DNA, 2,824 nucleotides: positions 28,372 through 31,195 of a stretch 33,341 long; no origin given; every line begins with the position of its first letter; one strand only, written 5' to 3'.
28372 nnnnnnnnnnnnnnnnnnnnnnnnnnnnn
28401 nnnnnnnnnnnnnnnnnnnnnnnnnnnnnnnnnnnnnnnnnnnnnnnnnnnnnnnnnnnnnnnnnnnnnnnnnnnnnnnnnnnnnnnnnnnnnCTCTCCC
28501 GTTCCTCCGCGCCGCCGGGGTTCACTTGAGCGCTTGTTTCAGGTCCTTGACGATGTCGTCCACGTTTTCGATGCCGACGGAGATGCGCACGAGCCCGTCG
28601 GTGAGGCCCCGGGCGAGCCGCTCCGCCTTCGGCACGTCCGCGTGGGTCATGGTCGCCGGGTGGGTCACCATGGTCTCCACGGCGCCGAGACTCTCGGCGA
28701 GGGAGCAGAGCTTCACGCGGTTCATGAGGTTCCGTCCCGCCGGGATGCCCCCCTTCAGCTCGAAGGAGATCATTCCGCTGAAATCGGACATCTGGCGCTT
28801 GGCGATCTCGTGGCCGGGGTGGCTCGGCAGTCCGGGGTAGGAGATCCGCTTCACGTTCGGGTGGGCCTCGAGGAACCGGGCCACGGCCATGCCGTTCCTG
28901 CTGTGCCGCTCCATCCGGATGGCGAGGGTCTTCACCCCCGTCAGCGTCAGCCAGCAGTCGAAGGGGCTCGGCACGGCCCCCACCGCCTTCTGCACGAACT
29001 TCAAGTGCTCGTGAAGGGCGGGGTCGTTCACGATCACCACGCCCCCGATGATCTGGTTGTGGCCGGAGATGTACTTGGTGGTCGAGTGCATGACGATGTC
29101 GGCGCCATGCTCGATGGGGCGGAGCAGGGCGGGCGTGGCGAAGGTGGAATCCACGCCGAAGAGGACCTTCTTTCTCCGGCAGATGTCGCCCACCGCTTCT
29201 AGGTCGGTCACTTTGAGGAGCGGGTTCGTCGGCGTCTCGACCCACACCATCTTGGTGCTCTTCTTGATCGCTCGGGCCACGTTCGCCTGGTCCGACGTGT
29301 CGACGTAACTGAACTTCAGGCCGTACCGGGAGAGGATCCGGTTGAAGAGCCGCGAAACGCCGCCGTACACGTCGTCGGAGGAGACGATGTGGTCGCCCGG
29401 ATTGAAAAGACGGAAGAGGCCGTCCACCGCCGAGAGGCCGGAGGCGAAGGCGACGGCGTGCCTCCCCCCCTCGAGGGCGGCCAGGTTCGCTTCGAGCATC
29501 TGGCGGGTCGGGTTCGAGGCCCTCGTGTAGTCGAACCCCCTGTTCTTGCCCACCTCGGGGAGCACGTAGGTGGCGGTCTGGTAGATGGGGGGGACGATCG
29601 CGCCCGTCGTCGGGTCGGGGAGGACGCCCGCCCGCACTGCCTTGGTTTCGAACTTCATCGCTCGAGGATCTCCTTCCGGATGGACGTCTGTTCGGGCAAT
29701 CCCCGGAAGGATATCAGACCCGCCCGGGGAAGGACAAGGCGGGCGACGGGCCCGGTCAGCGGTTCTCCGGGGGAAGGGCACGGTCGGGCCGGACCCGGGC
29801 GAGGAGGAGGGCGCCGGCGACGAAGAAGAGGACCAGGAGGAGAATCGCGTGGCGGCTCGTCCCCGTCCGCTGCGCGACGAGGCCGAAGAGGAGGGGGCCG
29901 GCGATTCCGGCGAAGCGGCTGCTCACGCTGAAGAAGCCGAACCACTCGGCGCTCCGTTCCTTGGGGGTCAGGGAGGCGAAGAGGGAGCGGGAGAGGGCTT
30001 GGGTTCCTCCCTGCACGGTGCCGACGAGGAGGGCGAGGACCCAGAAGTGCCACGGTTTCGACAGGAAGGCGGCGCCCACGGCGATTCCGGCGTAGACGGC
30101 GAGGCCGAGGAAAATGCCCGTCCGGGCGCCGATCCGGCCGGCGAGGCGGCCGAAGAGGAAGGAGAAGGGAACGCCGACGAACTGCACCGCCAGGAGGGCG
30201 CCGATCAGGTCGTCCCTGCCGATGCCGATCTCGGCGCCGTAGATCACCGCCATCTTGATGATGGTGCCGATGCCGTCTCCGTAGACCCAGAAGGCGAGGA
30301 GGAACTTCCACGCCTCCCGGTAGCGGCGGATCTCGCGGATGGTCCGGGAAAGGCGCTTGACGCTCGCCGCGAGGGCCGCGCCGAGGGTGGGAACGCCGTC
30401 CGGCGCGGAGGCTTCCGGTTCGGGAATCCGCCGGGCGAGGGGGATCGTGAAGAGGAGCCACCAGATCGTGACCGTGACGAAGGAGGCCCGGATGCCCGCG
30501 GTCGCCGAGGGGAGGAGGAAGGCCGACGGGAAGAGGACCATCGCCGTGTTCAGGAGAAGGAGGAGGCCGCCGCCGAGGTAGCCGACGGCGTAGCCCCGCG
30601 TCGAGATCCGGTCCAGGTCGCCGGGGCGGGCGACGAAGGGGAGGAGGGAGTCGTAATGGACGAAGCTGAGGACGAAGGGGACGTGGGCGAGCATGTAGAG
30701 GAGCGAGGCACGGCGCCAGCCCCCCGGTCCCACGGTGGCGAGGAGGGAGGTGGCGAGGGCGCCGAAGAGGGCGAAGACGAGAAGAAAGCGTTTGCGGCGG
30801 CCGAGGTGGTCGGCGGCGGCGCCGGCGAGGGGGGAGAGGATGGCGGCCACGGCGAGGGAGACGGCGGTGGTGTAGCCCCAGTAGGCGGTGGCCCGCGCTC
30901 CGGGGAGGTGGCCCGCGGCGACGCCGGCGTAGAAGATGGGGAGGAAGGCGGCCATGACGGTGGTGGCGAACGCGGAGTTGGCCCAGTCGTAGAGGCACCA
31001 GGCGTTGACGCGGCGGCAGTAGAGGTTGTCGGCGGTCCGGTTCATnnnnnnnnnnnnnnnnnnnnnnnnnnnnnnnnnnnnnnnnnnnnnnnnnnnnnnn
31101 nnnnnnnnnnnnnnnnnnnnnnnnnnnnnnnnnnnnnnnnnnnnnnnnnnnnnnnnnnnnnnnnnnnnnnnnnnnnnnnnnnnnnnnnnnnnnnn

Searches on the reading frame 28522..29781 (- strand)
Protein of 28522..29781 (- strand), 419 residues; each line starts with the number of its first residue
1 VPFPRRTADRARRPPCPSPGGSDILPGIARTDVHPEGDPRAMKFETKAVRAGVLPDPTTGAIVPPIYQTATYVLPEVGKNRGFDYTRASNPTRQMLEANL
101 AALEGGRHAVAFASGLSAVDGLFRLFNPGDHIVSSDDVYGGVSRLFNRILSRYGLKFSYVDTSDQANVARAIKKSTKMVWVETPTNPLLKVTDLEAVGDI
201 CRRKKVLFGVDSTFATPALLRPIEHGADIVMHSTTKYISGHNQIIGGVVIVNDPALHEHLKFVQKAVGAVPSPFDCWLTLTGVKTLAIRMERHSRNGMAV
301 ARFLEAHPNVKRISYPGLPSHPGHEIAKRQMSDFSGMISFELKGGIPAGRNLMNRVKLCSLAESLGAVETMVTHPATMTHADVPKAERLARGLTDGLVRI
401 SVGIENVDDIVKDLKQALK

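Call 38: search_protein_families(library=pfam, proteins=[window:28522-29781:-])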
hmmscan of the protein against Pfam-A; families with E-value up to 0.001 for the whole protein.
window:28522-29781:- (419 aa): 3 families
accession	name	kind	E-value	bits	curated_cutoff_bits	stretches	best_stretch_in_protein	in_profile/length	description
PF01053.26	Cys_Met_Meta_PP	-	4.9e-152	506.3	27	1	45-419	1-381/381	Cys/Met metabolism PLP-dependent enzyme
PF00155.27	Aminotran_1_2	-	1.3e-08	34.9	19.7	1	96-217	47-191/361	Aminotransferase class I and II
PF01041.23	DegT_DnrJ_EryC1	-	5.2e-05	23.1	19.8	1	91-264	24-199/360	DegT/DnrJ/EryC1/StrS aminotransferase family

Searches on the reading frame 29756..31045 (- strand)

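Call 12: search_protein_families(library=pfam, proteins=[window:29756-31045:-])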
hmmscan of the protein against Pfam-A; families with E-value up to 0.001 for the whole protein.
window:29756-31045:- (429 aa): 2 families
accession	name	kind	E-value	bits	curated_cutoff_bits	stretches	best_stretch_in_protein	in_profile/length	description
PF11700.14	ATG22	-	1.1e-67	229.3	24.1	2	145-423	191-477/482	Vacuole effluxer Atg22 like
PF07690.21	MFS_1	-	5.5e-19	68.7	33.4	2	270-422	24-175/347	Major Facilitator Superfamily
